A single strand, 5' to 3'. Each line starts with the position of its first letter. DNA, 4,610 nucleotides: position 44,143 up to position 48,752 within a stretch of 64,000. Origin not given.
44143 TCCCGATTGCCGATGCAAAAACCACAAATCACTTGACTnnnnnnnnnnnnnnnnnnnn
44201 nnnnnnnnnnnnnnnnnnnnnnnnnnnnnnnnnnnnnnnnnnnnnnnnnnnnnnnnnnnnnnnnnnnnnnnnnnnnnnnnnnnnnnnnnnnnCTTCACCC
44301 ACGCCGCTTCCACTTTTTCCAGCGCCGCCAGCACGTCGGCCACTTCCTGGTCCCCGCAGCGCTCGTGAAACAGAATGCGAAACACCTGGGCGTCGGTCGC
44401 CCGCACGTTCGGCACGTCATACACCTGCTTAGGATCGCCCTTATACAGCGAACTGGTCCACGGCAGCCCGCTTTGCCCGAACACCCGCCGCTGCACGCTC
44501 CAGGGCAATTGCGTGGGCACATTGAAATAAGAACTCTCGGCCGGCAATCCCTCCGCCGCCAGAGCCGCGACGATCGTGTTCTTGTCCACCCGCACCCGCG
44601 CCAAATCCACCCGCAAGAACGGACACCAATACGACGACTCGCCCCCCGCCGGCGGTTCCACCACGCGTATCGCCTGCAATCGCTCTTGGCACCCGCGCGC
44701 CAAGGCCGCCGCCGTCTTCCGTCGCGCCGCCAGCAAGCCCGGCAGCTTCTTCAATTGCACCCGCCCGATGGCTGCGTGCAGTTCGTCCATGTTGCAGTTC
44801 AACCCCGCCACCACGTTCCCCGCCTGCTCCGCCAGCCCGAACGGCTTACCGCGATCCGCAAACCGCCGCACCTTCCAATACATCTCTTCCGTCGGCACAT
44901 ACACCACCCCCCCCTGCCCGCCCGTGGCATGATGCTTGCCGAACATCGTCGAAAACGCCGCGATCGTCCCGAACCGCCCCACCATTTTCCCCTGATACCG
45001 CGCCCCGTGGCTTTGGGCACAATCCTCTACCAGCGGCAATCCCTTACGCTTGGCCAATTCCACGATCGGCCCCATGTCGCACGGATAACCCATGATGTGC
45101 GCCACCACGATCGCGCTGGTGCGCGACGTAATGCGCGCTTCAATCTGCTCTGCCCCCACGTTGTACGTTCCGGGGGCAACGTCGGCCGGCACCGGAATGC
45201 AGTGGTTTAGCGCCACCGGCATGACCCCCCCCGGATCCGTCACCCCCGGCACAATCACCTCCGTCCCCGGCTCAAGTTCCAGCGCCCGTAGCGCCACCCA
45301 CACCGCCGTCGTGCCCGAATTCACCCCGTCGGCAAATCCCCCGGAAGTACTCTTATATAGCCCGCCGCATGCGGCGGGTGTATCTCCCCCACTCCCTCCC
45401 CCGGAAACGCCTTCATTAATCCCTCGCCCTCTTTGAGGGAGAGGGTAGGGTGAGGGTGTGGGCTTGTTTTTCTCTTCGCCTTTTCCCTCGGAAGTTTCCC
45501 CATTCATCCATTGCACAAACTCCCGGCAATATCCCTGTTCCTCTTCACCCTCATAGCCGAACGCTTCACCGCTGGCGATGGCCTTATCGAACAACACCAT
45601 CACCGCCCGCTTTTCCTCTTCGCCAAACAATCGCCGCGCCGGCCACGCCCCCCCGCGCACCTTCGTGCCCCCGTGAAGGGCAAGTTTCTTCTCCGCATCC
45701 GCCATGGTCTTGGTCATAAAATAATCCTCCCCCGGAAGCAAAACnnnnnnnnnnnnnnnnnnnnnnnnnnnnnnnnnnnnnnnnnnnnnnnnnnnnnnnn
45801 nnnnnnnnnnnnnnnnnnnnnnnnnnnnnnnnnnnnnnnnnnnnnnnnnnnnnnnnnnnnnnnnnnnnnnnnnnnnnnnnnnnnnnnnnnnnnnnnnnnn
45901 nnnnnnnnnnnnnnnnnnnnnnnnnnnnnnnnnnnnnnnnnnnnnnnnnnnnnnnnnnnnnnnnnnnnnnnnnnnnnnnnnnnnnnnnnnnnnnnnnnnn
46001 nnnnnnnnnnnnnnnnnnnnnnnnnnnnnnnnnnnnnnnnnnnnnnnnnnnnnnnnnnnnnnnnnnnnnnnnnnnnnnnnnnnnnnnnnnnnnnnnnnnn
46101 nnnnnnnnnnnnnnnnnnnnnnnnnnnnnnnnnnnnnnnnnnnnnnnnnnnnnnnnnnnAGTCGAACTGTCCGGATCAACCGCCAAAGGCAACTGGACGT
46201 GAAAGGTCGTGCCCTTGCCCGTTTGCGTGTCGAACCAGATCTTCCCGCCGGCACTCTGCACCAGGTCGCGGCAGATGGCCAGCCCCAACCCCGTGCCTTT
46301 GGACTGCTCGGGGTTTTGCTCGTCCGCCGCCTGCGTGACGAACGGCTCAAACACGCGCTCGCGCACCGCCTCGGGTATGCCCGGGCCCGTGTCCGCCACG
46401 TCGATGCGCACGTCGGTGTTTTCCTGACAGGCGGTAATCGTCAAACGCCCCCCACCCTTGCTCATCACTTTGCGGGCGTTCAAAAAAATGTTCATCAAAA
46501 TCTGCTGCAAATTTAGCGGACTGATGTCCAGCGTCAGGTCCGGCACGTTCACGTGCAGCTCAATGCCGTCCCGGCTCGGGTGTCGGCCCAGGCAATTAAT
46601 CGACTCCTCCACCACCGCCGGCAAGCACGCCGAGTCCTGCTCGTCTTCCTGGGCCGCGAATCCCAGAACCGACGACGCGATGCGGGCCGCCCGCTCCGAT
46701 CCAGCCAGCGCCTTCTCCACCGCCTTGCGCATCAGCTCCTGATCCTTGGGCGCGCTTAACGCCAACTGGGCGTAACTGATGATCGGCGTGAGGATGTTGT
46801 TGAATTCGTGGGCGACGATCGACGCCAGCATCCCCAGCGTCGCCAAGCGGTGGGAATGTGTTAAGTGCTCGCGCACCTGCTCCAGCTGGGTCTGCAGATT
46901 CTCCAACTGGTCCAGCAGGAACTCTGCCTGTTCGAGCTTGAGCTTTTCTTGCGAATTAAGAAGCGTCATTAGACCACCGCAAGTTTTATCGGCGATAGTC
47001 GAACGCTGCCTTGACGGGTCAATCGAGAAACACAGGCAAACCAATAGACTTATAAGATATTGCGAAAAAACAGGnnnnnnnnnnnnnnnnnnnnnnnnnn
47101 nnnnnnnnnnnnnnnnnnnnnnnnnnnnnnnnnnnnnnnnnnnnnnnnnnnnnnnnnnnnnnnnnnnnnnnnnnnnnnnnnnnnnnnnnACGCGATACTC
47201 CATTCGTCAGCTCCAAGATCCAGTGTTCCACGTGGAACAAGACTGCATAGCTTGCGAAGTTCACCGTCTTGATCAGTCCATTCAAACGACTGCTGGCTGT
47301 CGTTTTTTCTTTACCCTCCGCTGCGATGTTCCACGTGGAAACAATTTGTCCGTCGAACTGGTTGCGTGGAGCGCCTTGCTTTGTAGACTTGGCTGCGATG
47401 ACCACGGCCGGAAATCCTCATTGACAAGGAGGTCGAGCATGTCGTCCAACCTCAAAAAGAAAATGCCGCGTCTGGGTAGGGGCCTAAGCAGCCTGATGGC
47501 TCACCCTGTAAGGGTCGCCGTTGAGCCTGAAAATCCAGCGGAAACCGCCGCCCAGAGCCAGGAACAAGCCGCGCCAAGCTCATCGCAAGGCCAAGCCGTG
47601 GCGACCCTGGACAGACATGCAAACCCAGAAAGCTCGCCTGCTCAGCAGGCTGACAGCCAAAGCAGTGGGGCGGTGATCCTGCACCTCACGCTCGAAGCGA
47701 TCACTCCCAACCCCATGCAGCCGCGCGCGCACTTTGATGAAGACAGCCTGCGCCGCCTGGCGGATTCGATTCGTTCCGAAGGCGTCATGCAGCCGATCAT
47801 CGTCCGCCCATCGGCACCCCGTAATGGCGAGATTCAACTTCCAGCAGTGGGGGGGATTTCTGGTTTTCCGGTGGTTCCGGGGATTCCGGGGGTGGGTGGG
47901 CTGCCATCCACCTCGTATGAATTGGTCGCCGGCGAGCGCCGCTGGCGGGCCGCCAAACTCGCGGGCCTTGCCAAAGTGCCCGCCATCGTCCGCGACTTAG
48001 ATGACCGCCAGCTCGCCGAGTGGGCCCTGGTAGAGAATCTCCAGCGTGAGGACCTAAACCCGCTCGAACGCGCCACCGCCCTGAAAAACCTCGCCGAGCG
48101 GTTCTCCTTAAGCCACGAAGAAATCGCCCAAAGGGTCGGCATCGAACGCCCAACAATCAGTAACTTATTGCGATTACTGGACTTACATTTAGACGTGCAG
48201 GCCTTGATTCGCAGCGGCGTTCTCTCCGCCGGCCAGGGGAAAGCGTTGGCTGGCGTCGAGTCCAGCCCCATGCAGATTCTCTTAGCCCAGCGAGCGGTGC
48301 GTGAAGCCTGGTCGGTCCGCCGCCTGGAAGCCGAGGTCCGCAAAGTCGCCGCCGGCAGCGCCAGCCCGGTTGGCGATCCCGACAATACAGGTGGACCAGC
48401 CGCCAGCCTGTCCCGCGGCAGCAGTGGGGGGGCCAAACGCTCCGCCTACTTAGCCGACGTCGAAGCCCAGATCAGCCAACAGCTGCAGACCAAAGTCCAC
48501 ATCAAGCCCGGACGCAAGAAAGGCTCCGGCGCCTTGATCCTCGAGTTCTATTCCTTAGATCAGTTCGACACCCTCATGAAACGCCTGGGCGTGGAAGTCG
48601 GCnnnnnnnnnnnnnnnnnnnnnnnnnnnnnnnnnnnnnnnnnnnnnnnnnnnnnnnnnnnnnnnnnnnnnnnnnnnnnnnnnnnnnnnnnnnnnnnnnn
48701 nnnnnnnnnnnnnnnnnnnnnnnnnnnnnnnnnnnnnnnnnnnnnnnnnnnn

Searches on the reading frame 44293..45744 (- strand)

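Call 28: search_protein_families(library=pfam, proteins=[window:44293-45744:-], max_evalue=0.001)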
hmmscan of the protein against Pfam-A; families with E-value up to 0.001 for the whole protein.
window:44293-45744:- (484 aa): 1 family
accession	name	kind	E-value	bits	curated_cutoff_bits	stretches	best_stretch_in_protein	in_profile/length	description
PF01041.23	DegT_DnrJ_EryC1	-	5.3e-62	210.6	19.8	1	138-433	42-334/360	DegT/DnrJ/EryC1/StrS aminotransferase family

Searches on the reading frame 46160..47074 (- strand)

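Call 28: search_protein_families(library=pfam, proteins=[window:46160-47074:-], max_evalue=0.001)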
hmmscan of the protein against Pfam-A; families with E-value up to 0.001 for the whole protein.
window:46160-47074:- (305 aa): 2 families
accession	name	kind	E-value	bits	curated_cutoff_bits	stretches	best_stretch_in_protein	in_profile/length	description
PF02518.31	HATPase_c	-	1.4e-27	96.8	26.4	1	186-298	3-110/111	Histidine kinase-, DNA gyrase B-, and HSP90-like ATPase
PF00512.31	HisKA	-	2e-07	31.4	26.9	1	81-143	3-64/66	His Kinase A (phospho-acceptor) domain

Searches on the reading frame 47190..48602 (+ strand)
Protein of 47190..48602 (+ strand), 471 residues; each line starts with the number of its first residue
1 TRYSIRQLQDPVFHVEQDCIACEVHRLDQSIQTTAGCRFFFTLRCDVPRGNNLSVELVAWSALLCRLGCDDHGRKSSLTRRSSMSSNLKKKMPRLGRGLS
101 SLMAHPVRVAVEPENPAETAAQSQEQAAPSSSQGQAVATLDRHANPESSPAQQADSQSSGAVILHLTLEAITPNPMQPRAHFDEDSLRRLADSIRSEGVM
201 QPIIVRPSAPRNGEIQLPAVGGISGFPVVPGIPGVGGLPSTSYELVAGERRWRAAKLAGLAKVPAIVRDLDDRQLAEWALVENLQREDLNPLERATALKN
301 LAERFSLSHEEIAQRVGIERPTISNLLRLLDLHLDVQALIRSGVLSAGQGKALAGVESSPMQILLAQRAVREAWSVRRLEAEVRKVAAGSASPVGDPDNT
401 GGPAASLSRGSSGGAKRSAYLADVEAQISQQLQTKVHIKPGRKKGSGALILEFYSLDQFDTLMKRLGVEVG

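Call 28: search_protein_families(library=pfam, proteins=[window:47190-48602:+], max_evalue=0.001)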
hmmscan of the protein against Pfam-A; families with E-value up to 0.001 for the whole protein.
window:47190-48602:+ (471 aa): 5 families
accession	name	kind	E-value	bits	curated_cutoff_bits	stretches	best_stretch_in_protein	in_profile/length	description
PF02195.25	ParB_N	-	4.7e-32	110.3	26.3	2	240-285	50-95/95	ParB N-terminal domain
PF17762.8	HTH_ParB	-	8e-31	106.7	22.6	1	287-386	1-100/102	ParB HTH domain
PF23552.2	ParB_C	-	1.7e-10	40.6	23.8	1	420-467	4-50/50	ParB dimerisation domain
PF20432.4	Xre-like-HTH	-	0.00073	20.2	25.8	0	295-334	12-50/63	Antitoxin Xre-like helix-turn-helix domain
PF13384.12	HTH_23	-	0.00088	19.5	24.6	0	291-328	4-39/50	Homeodomain-like domain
